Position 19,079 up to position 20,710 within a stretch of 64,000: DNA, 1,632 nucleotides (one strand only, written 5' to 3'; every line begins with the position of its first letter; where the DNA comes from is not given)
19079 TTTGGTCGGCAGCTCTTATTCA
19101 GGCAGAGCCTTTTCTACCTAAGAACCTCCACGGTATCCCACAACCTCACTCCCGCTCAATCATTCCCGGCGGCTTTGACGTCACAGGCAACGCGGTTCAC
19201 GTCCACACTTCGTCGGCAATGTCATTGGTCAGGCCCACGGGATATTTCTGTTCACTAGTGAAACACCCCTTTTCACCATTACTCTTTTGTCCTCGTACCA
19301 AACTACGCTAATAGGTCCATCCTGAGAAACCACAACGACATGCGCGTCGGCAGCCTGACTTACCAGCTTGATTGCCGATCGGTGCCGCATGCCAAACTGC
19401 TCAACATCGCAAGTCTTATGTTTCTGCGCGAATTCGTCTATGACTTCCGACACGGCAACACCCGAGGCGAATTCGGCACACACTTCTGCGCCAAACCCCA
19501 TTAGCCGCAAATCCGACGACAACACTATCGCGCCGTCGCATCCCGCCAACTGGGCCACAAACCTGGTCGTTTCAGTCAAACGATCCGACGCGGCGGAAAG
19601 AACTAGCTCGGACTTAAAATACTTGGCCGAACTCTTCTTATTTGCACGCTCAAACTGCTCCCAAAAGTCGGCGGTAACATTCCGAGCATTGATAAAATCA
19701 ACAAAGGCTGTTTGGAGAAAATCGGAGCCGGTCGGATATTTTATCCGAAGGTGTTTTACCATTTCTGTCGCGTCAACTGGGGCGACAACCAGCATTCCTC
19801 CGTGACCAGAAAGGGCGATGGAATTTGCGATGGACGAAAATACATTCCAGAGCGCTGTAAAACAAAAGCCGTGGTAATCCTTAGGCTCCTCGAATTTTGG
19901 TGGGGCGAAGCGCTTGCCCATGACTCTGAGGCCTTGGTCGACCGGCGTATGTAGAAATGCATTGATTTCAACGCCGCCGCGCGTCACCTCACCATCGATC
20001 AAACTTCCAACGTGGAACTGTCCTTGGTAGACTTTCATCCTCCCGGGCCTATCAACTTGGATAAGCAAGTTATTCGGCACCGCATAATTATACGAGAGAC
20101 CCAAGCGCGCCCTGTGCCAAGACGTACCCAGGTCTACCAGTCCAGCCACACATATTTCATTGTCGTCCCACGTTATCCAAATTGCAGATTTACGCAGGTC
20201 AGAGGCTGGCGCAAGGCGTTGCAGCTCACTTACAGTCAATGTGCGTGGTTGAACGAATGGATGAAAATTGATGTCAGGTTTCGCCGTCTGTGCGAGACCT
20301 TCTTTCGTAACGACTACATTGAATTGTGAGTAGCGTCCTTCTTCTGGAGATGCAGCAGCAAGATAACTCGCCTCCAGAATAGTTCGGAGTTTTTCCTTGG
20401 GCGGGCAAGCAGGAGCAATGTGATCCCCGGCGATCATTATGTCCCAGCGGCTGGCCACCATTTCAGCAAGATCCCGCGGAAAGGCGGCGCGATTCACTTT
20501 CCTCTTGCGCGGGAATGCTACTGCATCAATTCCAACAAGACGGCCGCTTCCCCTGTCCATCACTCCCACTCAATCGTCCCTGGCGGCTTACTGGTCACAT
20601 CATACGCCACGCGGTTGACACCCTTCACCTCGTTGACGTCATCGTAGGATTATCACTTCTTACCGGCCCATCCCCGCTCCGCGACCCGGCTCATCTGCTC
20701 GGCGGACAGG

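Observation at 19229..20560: Orphan DAC-like (diadenylate cyclase fold) protein with a roughly 250-aa unknown N-terminal domain, carried as a single-gene cassette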

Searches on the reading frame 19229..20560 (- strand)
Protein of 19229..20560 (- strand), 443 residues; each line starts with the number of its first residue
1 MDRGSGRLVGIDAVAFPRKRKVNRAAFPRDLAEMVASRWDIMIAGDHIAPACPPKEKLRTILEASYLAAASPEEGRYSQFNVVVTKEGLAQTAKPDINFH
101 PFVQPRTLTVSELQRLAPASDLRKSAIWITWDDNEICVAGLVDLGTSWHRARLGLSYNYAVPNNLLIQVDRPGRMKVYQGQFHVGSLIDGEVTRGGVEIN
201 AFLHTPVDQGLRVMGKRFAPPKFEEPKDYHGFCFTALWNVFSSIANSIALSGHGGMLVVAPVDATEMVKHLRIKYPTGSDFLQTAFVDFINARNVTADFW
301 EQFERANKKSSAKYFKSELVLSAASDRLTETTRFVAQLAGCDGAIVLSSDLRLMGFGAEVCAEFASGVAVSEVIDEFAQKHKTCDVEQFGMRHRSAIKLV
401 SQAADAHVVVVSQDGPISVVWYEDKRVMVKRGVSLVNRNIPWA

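Call 3: search_protein_families(library=pfam, proteins=[window:19229-20560:-], max_evalue=1)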
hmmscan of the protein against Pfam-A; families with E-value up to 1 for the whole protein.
window:19229-20560:- (443 aa): 4 families
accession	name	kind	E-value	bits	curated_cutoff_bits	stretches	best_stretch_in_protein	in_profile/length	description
PF21751.2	DACNV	-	3e-16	59.8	27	1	50-142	4-97/98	Probable sensor domain DACNV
PF02457.21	DAC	-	8.7e-07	29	27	1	383-420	77-114/119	DisA bacterial checkpoint controller nucleotide-binding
PF05305.19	DUF732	-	0.0033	18.2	22.4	1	332-388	3-57/72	Protein of unknown function (DUF732)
PF08813.17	Phage_tail_3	-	0.19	11.8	24.2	1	258-300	105-147/165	Phage tail tube protein, TTP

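Call 4: search_protein_families(library=padloc, proteins=[window:19229-20560:-], max_evalue=1)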
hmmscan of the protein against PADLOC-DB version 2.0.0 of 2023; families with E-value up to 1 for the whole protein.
window:19229-20560:- (443 aa): 0 families

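Call 5: search_protein_families(library=ncbifam, proteins=[window:19229-20560:-], max_evalue=1)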
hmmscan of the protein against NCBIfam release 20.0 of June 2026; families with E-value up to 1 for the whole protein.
window:19229-20560:- (443 aa): 4 families
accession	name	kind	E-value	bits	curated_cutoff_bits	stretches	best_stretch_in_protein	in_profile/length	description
NF010009.0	PRK13482.1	equivalog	0.00013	21.3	201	1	385-436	98-148/357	DNA integrity scanning diadenylate cyclase DisA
NF038328.1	c-di-AMP_CdaS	exception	0.0028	17.2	225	1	382-414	144-175/191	sporulation-specific diadenylate cyclase CdaS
NF038327.1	c-di-AMP_CdaM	exception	0.029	13.9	225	1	383-418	133-167/196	diadenylate cyclase CdaM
TIGR00159.1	TIGR00159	equivalog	0.037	13.3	188.8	1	387-420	195-228/254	diadenylate cyclase CdaA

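Call 9: find_homologous_proteins(query=window:19229-20560:-, max_evalue=0.001)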
Query window:19229-20560:- (443 aa): 215 proteins with E <= 0.001 among 8000 candidates; the best 120 are listed.
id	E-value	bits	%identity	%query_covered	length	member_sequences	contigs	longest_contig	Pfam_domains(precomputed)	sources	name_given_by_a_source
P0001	0.0e+0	1008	100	100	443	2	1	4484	PF21751.3,PF02457.22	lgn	-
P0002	2.5e-153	529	55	95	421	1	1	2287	PF21751.3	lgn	-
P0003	2.8e-152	525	55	95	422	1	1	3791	PF21751.3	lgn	-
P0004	2.1e-150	519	54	95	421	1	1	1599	PF21751.3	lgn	-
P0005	5.3e-147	508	55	94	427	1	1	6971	PF21751.3,PF02457.22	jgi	jgi:hypothetical protein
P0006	1.2e-145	504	56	94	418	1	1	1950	PF21751.3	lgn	-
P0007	3.5e-145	502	55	95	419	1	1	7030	PF21751.3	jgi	jgi:hypothetical protein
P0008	6.1e-145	501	54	97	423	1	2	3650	PF21751.3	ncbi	-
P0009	3.9e-144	499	53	94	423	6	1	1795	PF21751.3,PF02457.22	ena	-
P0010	1.9e-143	496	54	95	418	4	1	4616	PF21751.3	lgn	-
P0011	3.9e-142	492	54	95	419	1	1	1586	PF21751.3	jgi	jgi:hypothetical protein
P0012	6.2e-142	491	52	94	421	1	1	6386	PF21751.3,PF02457.22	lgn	-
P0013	8.7e-142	491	52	96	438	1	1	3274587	PF21751.3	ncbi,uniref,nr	ncbi:putative sensor domain DACNV-containing protein [Sphingomonas sp. G-3-2-10]|uniref:putative sen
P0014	7.1e-141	488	55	94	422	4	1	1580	PF21751.3,PF02457.22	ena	-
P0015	1.3e-140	487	54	92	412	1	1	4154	PF21751.3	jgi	jgi:hypothetical protein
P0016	1.6e-140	487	51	94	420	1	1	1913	PF21751.3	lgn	-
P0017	3.8e-140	485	50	94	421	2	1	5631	PF21751.3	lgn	-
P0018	2.1e-139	483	53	94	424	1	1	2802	PF21751.3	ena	-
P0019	3.3e-138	479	52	94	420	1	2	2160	PF21751.3,PF02457.22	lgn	-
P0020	3.7e-138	479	54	95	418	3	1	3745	PF21751.3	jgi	jgi:hypothetical protein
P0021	8.3e-138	478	51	95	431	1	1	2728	PF21751.3,PF02457.22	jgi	jgi:hypothetical protein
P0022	2.6e-136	473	51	94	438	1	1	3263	PF21751.3,PF02457.22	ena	-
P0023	1.5e-135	470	52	94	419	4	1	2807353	PF21751.3,PF02457.22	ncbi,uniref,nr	ncbi:putative sensor domain DACNV-containing protein [Allosphingosinicella indica]|uniref:putative s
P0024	1.1e-134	467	55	90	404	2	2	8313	PF21751.3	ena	-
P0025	1.1e-134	467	49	96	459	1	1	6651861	PF21751.3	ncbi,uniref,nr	ncbi:putative sensor domain DACNV-containing protein [Mesorhizobium sp. WSM4904]|uniref:putative sen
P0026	3.6e-132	459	49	94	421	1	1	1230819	PF21751.3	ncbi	-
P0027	2.4e-131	457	48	94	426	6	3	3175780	PF21751.3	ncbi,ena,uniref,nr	ncbi:DNA integrity scanning protein DisA nucleotide-binding domain protein [Qipengyuania citrea]|uni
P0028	4.7e-131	456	50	94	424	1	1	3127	PF21751.3,PF02457.22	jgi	jgi:hypothetical protein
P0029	1.1e-130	454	52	91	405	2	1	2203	PF21751.3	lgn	-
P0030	2.1e-130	453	50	95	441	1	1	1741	PF21751.3,PF02457.22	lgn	-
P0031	1.5e-129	451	48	94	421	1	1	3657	PF21751.3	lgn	-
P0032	2.6e-129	450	51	94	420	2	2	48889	PF21751.3,PF02457.22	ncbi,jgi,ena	jgi:hypothetical protein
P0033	1.9e-128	447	48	95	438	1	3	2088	PF21751.3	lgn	-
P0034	6.4e-128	445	58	78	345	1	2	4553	PF21751.3,PF02457.22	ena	-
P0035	7.6e-128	445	49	95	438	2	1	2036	PF21751.3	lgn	-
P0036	1.2e-127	444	49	96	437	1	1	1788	PF21751.3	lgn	-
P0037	2.9e-127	443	51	94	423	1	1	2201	PF21751.3,PF02457.22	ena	-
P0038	5.8e-127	442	50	94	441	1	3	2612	PF21751.3,PF02457.22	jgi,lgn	jgi:hypothetical protein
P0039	8.9e-127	441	48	94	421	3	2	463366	PF21751.3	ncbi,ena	-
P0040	2.9e-126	440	47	96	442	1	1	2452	PF21751.3,PF02457.22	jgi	jgi:hypothetical protein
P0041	1.9e-125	437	49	94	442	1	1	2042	PF21751.3,PF02457.22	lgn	-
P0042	2.5e-125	437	49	94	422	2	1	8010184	PF21751.3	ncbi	ncbi:putative sensor domain DACNV-containing protein [Bradyrhizobium sp. USDA 4354]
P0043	2.7e-124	433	53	86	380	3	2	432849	PF21751.3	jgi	jgi:hypothetical protein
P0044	5.3e-124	432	48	96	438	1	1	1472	PF21751.3,PF02457.22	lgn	-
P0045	1.4e-123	431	47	94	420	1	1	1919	PF21751.3,PF02457.22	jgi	jgi:DNA integrity scanning protein DisA with diadenylate cyclase activity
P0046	2.0e-123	430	46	97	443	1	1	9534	PF21751.3,PF02457.22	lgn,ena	-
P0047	2.4e-123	430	49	94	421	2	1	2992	PF21751.3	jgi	jgi:hypothetical protein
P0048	6.1e-123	429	46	98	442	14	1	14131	PF21751.3,PF02457.22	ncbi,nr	ncbi:MAG: hypothetical protein K0S06_4006 [Microvirga sp.]|nr:hypothetical protein [Microvirga sp.]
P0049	1.1e-122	428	47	94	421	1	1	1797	PF21751.3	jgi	jgi:hypothetical protein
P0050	2.2e-122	427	48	94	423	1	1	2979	PF21751.3,PF02457.22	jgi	jgi:hypothetical protein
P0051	2.7e-121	423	48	91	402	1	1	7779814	PF21751.3,PF02457.22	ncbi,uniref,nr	ncbi:putative sensor domain DACNV-containing protein [Mesorhizobium sp. M1B.F.Ca.ET.045.04.1.1]|unir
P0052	9.8e-121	422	48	95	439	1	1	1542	PF21751.3,PF02457.22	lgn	-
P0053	1.5e-120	421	47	94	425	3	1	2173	PF21751.3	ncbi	ncbi:MAG: hypothetical protein RID07_10445 [Lacipirellulaceae bacterium]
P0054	3.3e-120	420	48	94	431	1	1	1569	PF21751.3,PF02457.22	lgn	-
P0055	4.6e-120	419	47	94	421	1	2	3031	PF21751.3,PF02457.22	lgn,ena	-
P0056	4.8e-120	419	46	94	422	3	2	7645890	PF21751.3,PF02457.22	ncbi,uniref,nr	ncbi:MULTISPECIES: putative sensor domain DACNV-containing protein [Bradyrhizobium]|uniref:putative 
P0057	5.0e-120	419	48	96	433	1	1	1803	PF21751.3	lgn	-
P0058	5.1e-120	419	47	94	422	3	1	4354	PF21751.3,PF02457.22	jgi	jgi:hypothetical protein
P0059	8.0e-120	419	47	94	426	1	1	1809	PF21751.3,PF02457.22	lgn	-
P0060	2.6e-118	414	48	94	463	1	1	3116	PF21751.3,PF02457.22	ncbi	-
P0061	3.6e-118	413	48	94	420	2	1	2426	PF21751.3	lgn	-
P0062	7.9e-118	412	49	95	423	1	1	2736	PF21751.3,PF02457.22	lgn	-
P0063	7.9e-118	412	49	91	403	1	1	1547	PF21751.3,PF02457.22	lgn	-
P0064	2.6e-117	410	46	95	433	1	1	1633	PF21751.3,PF02457.22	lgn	-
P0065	1.2e-116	408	46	94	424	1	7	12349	PF21751.3,PF02457.22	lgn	-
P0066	1.6e-116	408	44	96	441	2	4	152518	PF21751.3,PF02457.22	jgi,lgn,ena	-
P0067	2.0e-116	407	49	89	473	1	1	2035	PF21751.3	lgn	-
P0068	2.0e-116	407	48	94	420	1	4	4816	PF21751.3,PF02457.22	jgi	jgi:hypothetical protein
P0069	6.4e-116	406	46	94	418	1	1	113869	PF21751.3,PF02457.22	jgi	-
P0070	1.5e-115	404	47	94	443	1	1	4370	PF21751.3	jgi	jgi:sensor domain DACNV-containing protein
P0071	6.2e-114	399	45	94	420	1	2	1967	PF21751.3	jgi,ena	jgi:hypothetical protein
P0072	8.4e-114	399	45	94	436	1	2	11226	PF21751.3,PF02457.22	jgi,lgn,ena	-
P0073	1.1e-113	398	52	78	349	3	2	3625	PF21751.3,PF02457.22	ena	-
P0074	1.5e-113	398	45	95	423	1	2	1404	PF21751.3,PF02457.22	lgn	-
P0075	1.8e-113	398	46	94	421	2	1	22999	PF21751.3,PF02457.22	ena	-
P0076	7.8e-113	395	44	94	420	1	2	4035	PF21751.3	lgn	-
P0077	1.0e-112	395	44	94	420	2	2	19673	PF21751.3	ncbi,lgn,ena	-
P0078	1.3e-112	395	51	86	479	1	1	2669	PF21751.3,PF02457.22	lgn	-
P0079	1.6e-112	394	44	95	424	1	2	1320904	PF21751.3,PF02457.22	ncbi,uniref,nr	ncbi:putative sensor domain DACNV-containing protein [Ruegeria arenilitoris]|uniref:putative sensor 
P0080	1.9e-112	394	49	91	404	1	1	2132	PF21751.3,PF02457.22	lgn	-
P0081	2.3e-112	394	48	91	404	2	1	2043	PF21751.3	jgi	-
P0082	3.0e-112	394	44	94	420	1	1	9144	PF21751.3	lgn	-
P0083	3.6e-112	393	47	91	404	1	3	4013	PF21751.3,PF02457.22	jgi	-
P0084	4.1e-112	393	48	94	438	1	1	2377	PF21751.3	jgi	jgi:hypothetical protein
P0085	2.5e-111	391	45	94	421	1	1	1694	PF21751.3,PF02457.22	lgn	-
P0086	4.6e-111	390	43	94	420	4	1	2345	PF21751.3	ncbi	-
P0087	2.4e-109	384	48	94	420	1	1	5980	PF21751.3,PF02457.22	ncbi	-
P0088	4.2e-109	383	44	97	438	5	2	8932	PF21751.3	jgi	jgi:hypothetical protein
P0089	2.1e-108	381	45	93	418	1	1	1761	PF21751.3,PF02457.22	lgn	-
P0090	6.0e-108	379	45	93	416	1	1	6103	PF21751.3,PF02457.22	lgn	-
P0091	2.0e-107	378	44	94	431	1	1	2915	PF21751.3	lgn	-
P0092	3.7e-107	377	48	87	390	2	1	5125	PF21751.3,PF02457.22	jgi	jgi:hypothetical protein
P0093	8.5e-107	376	45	93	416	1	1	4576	PF21751.3,PF02457.22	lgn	-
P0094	9.7e-107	375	48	81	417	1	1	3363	PF21751.3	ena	-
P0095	1.0e-106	375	45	93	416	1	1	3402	PF21751.3,PF02457.22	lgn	-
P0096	4.7e-106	373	45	93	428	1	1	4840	PF21751.3,PF02457.22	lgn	-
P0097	7.2e-105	369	43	94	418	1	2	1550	PF21751.3,PF02457.22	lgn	-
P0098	8.3e-105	369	49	76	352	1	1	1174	PF21751.3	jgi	jgi:hypothetical protein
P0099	3.7e-104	367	45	94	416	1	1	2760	PF21751.3,PF02457.22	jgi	jgi:hypothetical protein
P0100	2.7e-103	364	45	95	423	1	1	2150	PF21751.3,PF02457.22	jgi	jgi:hypothetical protein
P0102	3.0e-103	364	43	98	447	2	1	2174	PF21751.3,PF02457.22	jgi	jgi:hypothetical protein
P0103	2.8e-102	361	48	84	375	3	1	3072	PF21751.3,PF02457.22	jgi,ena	jgi:hypothetical protein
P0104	8.1e-102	359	44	93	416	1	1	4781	PF21751.3,PF02457.22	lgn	-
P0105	1.6e-101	358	46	84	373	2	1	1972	PF21751.3,PF02457.22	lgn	-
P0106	2.5e-101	358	42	93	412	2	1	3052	PF21751.3,PF02457.22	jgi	-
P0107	1.0e-99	352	46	84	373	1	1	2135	PF21751.3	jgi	jgi:hypothetical protein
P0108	4.4e-99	350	46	85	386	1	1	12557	PF21751.3,PF02457.22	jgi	-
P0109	4.7e-99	350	41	100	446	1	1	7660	PF21751.3,PF02457.22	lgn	-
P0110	1.6e-98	348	43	94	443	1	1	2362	PF21751.3,PF02457.22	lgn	-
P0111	2.4e-96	341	55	62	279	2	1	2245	PF21751.3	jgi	jgi:hypothetical protein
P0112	2.7e-96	341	49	77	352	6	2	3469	PF21751.3,PF02457.22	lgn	-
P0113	8.6e-96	339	43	90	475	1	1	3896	PF21751.3,PF02457.22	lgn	-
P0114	5.6e-95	337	41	93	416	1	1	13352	PF21751.3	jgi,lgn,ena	-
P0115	2.4e-94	335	46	81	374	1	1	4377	PF21751.3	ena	-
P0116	2.7e-94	334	41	94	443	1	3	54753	PF21751.3,PF02457.22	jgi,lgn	jgi:hypothetical protein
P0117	3.1e-94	334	45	78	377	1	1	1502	PF21751.3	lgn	-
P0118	3.5e-94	334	52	68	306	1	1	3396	PF02457.22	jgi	-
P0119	1.3e-93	332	47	77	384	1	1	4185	PF02457.22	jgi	jgi:hypothetical protein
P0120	7.8e-87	310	54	61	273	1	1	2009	PF02457.22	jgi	jgi:hypothetical protein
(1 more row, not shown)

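Call 13: find_related_loci(query=A1, collection=genome_contigs, flank=8000)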
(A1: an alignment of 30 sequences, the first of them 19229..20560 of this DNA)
Query A1 (443 aa) in genome_contigs; peptide patterns used: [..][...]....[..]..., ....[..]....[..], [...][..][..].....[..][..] (x = any residue, [..] = any of these).
92 stretches matched a pattern; 31 encode a relative of the query (tblastn E <= 1e-3); 30 distinct loci.
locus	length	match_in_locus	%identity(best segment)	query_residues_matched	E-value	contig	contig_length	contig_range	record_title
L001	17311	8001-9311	52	12-443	1e-148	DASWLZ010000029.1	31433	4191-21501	MAG TPA_asm: Allosphingosinicella sp. isolate SMAG_U3374 k141_536678, whole genome shotgun sequence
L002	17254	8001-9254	54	26-443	2e-147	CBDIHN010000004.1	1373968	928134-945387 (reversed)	MAG: Aestuariivirga sp. isolate 31e02b4e-d8ef-4c57-bb65-e1a371f70472 genome assembly, contig: contig_4, whole genome sho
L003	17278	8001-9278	52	14-443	6e-147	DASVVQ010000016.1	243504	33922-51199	MAG TPA_asm: Allosphingosinicella sp. isolate SMAG_U3347 k141_319868, whole genome shotgun sequence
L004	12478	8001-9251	48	26-443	7e-133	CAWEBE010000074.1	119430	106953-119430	MAG: uncultured Alphaproteobacteria bacterium isolate MFD05567.bin.1.164 genome assembly, contig: contig_80269, whole ge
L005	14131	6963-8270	46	12-443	3e-129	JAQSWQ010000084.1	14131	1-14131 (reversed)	MAG: Microvirga sp. isolate C_No_T20_C_bin.82 scaffold_3333, whole genome shotgun sequence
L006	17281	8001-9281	46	19-443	2e-127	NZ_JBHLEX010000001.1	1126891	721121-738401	Bradyrhizobium tunisiense strain 1AS2L BACEM_AS2L_ASSEMBLY_CONTIG_1, whole genome shotgun sequence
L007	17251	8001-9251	45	28-443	2e-124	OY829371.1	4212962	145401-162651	MAG: Lentilitoribacter sp. isolate 6ee52ac0-c030-4fa4-9049-db9211fff6a3 genome assembly, chromosome: 1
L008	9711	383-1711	44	3-443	6e-124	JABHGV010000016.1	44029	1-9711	MAG: Rhodospirillaceae bacterium isolate SI037_bin24 k141_517958, whole genome shotgun sequence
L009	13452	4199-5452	44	26-443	6e-120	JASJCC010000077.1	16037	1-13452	MAG: Paracoccaceae bacterium isolate MO_135.B7 MO_135.c_2036, whole genome shotgun sequence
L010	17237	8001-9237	43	29-443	4e-98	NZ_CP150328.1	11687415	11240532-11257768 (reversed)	Sorangium sp. So ce315 chromosome, complete genome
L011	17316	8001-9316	50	4-443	1e-103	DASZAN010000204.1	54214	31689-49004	MAG TPA_asm: Stellaceae bacterium isolate SMAG_U6389 k141_423331, whole genome shotgun sequence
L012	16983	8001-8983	47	25-351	2e-89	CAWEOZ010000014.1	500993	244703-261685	MAG: uncultured proteobacterium isolate MFD04463.bin.2.144 genome assembly, contig: contig_55531, whole genome shotgun s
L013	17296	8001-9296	39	26-436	2e-87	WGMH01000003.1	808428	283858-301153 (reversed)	MAG: Alphaproteobacteria bacterium isolate RI_492 c_000000091407, whole genome shotgun sequence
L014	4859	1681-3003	36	22-440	2e-82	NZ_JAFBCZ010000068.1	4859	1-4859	Herpetosiphon giganteus strain DSM 589 Ga0454001_68, whole genome shotgun sequence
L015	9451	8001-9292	46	17-443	3e-81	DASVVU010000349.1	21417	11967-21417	MAG TPA_asm: Beijerinckiaceae bacterium isolate SMAG_U3351 k141_431625, whole genome shotgun sequence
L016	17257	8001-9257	49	26-443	1e-131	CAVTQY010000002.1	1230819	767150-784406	MAG: uncultured proteobacterium isolate MFD09603.bin.1.8 genome assembly, contig: contig_8345, whole genome shotgun sequ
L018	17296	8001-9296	31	24-440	1e-53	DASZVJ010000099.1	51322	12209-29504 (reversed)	MAG TPA_asm: Vicinamibacterales bacterium isolate SMAG_U6128 k141_545760, whole genome shotgun sequence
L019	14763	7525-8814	31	26-440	1e-51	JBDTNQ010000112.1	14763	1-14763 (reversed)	MAG: Acidobacteriota bacterium isolate cluster3_bin.154 NODE_16089_length_14763_cov_18.945404, whole genome shotgun sequ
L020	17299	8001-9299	29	13-431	1e-47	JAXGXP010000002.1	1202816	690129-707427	MAG: Syntrophobacteraceae bacterium isolate AnMBR.bin493 bin493_2, whole genome shotgun sequence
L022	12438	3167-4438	29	22-437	4e-44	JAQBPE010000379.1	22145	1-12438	MAG: Cyanobacteria bacterium RYN_339 scaffold_6673381, whole genome shotgun sequence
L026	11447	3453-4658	23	53-437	1e-17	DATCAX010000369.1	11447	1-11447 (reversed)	MAG TPA_asm: Candidatus Angelobacter sp. isolate SMAG_U7657 k141_209447, whole genome shotgun sequence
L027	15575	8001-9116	23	57-429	3e-13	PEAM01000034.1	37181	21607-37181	MAG: Magnetococcales bacterium isolate ER1bin7 scaffold182, whole genome shotgun sequence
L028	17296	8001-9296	31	24-440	3e-52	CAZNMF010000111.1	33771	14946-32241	MAG TPA_asm: uncultured Solibacteraceae bacterium isolate binchicken_co84_192 genome assembly, contig: k141_1171768, who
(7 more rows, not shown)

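Call 18: search_protein_families(library=pfam, proteins=[L001:6070-8058:+, L003:6120-8024:+, L005:6029-6931:+, L007:5905-7923:+, L011:7027-8049:+, L014:680-1642:+, L020:7150-7977:+, L022:2020-3165:+, L026:2466-3257:+, L027:6120-7055:+], max_evalue=0.01)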
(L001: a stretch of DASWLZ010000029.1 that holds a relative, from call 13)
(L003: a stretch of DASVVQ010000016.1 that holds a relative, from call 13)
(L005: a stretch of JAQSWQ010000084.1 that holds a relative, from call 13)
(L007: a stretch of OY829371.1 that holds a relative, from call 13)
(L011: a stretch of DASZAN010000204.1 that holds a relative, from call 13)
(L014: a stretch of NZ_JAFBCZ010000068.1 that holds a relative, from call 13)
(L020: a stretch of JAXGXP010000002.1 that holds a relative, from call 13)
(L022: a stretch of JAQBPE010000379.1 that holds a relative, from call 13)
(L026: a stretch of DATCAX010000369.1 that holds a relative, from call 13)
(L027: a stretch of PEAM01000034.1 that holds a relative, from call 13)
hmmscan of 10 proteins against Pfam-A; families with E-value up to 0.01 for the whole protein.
L001:6070-8058:+ (662 aa): 2 families
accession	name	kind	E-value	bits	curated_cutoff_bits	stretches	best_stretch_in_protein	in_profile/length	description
PF01964.24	ThiC_Rad_SAM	-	1e-185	618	25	1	139-582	2-420/420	Radical SAM ThiC family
PF13667.11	ThiC-associated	-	1.7e-22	79.4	27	1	24-95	2-81/81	ThiC-associated domain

L003:6120-8024:+ (634 aa): 2 families
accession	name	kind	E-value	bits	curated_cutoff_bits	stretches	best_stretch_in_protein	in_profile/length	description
PF01964.24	ThiC_Rad_SAM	-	1.7e-185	617.2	25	1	127-570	2-420/420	Radical SAM ThiC family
PF13667.11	ThiC-associated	-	2.7e-20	72.4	27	1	28-83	17-81/81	ThiC-associated domain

L005:6029-6931:+ (300 aa): 1 family
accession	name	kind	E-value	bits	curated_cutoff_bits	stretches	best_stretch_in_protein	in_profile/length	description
PF10049.14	DUF2283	-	2.9e-07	31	23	1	234-270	1-37/49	Protein of unknown function (DUF2283)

L007:5905-7923:+ (672 aa): 2 families
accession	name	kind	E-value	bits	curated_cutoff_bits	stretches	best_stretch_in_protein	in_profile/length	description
PF02518.31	HATPase_c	-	2.4e-05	25.1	26.4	1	28-102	10-76/111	Histidine kinase-, DNA gyrase B-, and HSP90-like ATPase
PF13589.12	HATPase_c_3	-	0.00086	19.8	25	1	28-141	7-114/137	Histidine kinase-, DNA gyrase B-, and HSP90-like ATPase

L011:7027-8049:+ (340 aa): 0 families

L014:680-1642:+ (320 aa): 1 family
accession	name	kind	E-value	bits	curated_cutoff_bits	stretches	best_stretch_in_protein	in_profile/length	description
PF01734.28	Patatin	-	1.7e-26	94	27.7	1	22-203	1-191/191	Patatin-like phospholipase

L020:7150-7977:+ (275 aa): 2 families
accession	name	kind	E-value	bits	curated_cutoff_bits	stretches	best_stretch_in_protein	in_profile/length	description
PF00950.22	ABC-3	-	5.7e-72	242.8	20.1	1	7-262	1-256/258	ABC 3 transport family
PF01032.23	FecCD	-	1.1e-05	25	26.5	1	43-259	78-307/311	FecCD transport family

L022:2020-3165:+ (381 aa): 1 family
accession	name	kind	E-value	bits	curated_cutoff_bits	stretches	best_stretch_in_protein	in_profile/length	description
PF00255.25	GSHPx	-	1.7e-35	121.3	27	1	205-311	1-107/108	Glutathione peroxidase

L026:2466-3257:+ (263 aa): 4 families
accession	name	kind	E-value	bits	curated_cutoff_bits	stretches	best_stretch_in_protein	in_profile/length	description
PF01695.23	IstB_IS21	-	8.3e-20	71.7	24.1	1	50-262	46-236/238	IstB-like ATP binding protein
PF00308.24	Bac_DnaA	-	0.0045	17.6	23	0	81-121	14-55/162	Bacterial DnaA ATPAse domain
PF00004.35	AAA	-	0.0085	17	21.2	0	103-218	1-110/131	ATPase family associated with various cellular activities (AAA)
PF03969.22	AFG1_ATPase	-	0.0099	15.3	27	0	100-124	61-85/361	AFG1-like ATPase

L027:6120-7055:+ (311 aa): 3 families
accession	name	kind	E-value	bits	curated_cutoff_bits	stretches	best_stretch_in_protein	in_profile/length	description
PF00990.26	GGDEF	-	2.1e-52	177.6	23.8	1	143-299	1-160/161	Diguanylate cyclase, GGDEF domain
PF00072.30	Response_reg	-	1.4e-30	106.2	30.2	1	15-127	1-111/111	Response regulator receiver domain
PF23198.2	PDE8A_N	-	0.00072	19.9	29.6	1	16-103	15-102/147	PDE8A-like, N-terminal domain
